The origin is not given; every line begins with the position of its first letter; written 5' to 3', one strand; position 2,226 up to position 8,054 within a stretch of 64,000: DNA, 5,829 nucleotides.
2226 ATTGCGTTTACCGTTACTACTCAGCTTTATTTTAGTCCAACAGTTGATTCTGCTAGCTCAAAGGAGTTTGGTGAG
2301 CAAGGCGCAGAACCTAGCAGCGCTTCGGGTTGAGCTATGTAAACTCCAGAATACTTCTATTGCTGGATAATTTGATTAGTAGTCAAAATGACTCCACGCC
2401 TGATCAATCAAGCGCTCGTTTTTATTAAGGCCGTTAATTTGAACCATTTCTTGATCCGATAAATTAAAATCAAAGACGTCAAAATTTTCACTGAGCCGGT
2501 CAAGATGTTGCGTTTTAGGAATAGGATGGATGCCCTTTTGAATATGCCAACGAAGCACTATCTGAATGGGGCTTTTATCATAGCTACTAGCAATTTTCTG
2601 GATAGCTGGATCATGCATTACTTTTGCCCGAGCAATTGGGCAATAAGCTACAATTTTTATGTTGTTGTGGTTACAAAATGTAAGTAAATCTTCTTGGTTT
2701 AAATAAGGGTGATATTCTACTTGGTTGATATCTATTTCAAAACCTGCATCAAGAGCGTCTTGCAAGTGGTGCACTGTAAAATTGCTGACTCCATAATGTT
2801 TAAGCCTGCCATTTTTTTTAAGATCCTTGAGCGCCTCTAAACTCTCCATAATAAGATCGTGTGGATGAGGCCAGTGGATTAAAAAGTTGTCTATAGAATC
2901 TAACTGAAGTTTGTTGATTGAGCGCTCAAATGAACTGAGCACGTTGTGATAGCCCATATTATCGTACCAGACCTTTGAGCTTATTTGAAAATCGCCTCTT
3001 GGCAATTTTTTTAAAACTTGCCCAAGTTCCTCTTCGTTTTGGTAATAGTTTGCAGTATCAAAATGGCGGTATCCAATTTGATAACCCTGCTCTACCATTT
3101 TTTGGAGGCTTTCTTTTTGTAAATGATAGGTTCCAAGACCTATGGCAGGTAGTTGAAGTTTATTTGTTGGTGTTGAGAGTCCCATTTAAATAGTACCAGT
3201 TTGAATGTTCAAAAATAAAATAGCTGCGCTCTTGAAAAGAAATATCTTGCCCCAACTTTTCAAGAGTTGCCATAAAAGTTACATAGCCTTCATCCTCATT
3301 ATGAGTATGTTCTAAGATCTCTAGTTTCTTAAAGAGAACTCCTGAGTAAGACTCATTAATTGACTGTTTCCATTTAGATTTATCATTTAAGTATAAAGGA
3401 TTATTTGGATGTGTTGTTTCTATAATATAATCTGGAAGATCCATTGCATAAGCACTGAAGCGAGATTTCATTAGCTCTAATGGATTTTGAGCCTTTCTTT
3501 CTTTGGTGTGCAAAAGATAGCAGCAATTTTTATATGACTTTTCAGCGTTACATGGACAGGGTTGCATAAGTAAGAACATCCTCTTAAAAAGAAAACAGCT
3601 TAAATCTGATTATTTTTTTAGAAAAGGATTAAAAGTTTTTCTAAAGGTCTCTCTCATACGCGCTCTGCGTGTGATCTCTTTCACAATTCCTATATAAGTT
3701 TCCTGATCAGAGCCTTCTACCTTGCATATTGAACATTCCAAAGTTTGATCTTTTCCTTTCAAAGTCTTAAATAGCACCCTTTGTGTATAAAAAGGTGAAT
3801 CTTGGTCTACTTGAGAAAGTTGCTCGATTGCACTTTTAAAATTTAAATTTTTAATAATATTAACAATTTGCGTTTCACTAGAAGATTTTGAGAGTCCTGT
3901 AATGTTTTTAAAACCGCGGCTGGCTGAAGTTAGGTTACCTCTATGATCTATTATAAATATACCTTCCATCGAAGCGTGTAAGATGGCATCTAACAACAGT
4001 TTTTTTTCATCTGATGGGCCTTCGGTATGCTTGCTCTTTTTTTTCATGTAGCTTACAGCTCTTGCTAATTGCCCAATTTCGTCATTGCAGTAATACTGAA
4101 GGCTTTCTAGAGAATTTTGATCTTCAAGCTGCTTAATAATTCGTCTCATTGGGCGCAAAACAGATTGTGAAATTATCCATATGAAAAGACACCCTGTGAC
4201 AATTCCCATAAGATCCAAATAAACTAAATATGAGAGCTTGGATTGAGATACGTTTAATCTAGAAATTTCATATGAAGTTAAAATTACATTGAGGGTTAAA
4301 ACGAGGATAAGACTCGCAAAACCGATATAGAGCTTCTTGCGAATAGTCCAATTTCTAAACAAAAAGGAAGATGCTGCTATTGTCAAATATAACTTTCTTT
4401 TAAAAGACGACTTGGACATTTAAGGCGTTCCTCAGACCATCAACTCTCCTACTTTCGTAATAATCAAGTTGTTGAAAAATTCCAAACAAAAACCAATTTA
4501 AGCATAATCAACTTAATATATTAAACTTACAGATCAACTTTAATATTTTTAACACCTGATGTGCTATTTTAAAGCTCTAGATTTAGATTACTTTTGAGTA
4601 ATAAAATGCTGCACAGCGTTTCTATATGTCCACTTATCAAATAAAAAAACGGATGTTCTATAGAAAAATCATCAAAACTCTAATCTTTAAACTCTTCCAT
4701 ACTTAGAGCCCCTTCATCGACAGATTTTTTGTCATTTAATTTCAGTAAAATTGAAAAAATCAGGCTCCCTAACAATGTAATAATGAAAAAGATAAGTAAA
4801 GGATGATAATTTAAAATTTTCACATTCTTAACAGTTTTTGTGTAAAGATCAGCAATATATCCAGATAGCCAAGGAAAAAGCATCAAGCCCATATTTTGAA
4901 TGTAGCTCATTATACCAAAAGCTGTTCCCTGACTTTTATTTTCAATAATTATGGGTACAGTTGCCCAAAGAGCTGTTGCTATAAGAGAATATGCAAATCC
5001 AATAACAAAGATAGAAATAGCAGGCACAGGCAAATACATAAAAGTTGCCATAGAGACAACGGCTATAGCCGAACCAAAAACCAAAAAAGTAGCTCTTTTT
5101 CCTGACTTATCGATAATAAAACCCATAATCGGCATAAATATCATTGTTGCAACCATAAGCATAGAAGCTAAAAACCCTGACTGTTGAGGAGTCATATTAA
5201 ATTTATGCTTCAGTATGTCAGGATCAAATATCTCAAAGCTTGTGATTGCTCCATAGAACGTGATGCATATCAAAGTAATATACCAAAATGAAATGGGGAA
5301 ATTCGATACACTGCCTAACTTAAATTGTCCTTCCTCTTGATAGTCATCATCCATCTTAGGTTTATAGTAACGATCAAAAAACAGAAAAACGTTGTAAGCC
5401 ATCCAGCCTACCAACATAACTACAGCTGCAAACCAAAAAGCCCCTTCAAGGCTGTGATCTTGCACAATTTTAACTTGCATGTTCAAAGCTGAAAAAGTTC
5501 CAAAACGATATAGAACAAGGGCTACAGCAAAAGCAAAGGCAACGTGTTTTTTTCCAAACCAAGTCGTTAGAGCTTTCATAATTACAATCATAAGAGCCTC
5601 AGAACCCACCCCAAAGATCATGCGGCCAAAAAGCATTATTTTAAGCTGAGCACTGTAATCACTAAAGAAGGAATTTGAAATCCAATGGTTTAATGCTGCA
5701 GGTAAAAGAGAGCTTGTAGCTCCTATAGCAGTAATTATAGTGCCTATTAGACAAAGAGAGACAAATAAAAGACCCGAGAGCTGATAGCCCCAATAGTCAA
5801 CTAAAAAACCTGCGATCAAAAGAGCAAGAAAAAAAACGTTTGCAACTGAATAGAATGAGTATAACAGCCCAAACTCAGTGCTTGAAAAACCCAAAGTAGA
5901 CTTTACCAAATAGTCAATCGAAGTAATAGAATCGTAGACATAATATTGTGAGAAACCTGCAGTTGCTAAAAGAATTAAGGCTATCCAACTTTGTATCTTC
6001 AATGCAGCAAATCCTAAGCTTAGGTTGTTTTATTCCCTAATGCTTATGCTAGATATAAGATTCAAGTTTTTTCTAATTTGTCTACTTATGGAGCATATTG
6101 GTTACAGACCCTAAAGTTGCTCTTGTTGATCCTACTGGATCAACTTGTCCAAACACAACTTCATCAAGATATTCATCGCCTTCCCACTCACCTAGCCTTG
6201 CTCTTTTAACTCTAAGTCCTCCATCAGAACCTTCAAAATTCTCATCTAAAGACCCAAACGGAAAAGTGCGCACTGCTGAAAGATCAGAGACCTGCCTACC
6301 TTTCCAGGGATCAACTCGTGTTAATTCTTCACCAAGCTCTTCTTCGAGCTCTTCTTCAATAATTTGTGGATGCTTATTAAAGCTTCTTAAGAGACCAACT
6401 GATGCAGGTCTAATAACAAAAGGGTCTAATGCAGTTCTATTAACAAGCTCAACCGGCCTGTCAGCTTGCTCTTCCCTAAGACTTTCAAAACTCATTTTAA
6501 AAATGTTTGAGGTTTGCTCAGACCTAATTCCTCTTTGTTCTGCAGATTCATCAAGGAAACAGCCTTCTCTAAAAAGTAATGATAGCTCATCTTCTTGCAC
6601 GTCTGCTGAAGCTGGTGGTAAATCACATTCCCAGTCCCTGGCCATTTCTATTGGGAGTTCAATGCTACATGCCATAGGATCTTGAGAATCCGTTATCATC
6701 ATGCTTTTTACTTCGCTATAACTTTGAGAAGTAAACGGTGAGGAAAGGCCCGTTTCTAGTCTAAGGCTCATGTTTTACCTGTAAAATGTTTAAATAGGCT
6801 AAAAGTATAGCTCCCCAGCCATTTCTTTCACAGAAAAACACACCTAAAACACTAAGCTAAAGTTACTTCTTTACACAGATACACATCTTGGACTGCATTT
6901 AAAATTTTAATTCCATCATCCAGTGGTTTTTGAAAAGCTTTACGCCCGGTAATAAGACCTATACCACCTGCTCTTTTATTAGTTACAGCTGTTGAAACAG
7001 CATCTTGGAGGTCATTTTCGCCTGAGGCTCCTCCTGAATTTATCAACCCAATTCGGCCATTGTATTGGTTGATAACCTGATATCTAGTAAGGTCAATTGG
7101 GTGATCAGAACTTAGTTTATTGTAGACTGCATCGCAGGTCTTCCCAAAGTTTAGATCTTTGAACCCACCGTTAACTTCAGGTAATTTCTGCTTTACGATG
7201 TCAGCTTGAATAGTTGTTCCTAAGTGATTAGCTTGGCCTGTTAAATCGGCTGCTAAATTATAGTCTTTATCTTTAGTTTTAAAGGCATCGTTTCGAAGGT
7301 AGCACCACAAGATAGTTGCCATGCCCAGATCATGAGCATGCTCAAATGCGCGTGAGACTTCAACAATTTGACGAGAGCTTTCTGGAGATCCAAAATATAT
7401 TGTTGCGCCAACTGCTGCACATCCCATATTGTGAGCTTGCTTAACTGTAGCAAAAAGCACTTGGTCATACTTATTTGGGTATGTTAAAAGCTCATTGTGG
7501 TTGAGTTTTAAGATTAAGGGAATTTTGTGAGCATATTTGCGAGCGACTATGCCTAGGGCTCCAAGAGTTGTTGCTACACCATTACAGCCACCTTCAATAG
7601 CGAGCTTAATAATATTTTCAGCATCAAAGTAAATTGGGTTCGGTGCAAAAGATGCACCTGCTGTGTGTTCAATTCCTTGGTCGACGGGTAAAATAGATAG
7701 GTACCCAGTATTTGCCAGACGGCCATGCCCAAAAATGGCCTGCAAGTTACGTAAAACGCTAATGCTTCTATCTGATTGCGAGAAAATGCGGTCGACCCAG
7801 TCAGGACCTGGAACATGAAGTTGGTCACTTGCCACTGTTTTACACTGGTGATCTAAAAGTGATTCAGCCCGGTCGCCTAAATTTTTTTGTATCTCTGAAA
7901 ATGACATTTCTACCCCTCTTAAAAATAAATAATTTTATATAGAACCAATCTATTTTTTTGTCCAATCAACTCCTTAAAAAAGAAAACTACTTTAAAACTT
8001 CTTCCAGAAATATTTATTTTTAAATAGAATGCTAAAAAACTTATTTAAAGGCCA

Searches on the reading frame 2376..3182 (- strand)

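Call 45: search_protein_families(library=pfam, proteins=[window:2376-3182:-], max_evalue=0.00001)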
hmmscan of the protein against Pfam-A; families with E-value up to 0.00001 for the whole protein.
window:2376-3182:- (268 aa): 1 family
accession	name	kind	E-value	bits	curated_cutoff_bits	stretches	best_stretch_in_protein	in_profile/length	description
PF00248.27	Aldo_ket_red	-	1e-57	195.9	24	1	14-253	2-290/291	Aldo/keto reductase family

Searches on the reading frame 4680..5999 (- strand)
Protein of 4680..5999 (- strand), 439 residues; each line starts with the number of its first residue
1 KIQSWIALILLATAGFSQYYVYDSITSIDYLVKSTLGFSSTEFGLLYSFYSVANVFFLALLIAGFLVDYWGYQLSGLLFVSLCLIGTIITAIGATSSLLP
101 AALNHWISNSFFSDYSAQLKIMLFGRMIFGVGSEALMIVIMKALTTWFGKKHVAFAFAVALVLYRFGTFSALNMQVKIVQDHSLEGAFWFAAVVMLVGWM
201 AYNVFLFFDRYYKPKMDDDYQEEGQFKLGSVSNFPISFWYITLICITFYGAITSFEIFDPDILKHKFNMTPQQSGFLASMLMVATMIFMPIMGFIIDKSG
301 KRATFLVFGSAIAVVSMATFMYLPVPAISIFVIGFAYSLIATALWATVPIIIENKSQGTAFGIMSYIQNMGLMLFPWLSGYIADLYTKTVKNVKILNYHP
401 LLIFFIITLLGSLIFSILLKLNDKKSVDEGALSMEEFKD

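Call 45: search_protein_families(library=pfam, proteins=[window:4680-5999:-], max_evalue=0.00001)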
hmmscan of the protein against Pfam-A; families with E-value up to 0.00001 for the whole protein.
window:4680-5999:- (439 aa): 1 family
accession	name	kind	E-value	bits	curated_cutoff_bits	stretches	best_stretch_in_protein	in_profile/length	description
PF07690.21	MFS_1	-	1.8e-31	109.7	33.4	2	257-428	18-181/347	Major Facilitator Superfamily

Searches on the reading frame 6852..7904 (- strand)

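Call 45: search_protein_families(library=pfam, proteins=[window:6852-7904:-], max_evalue=0.00001)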
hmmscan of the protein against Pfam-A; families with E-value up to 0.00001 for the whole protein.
window:6852-7904:- (350 aa): 1 family
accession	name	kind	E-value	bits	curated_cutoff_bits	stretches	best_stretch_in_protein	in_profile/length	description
PF01791.15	DeoC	-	7.5e-60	202.8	23.8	1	70-326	2-229/229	DeoC/LacD family aldolase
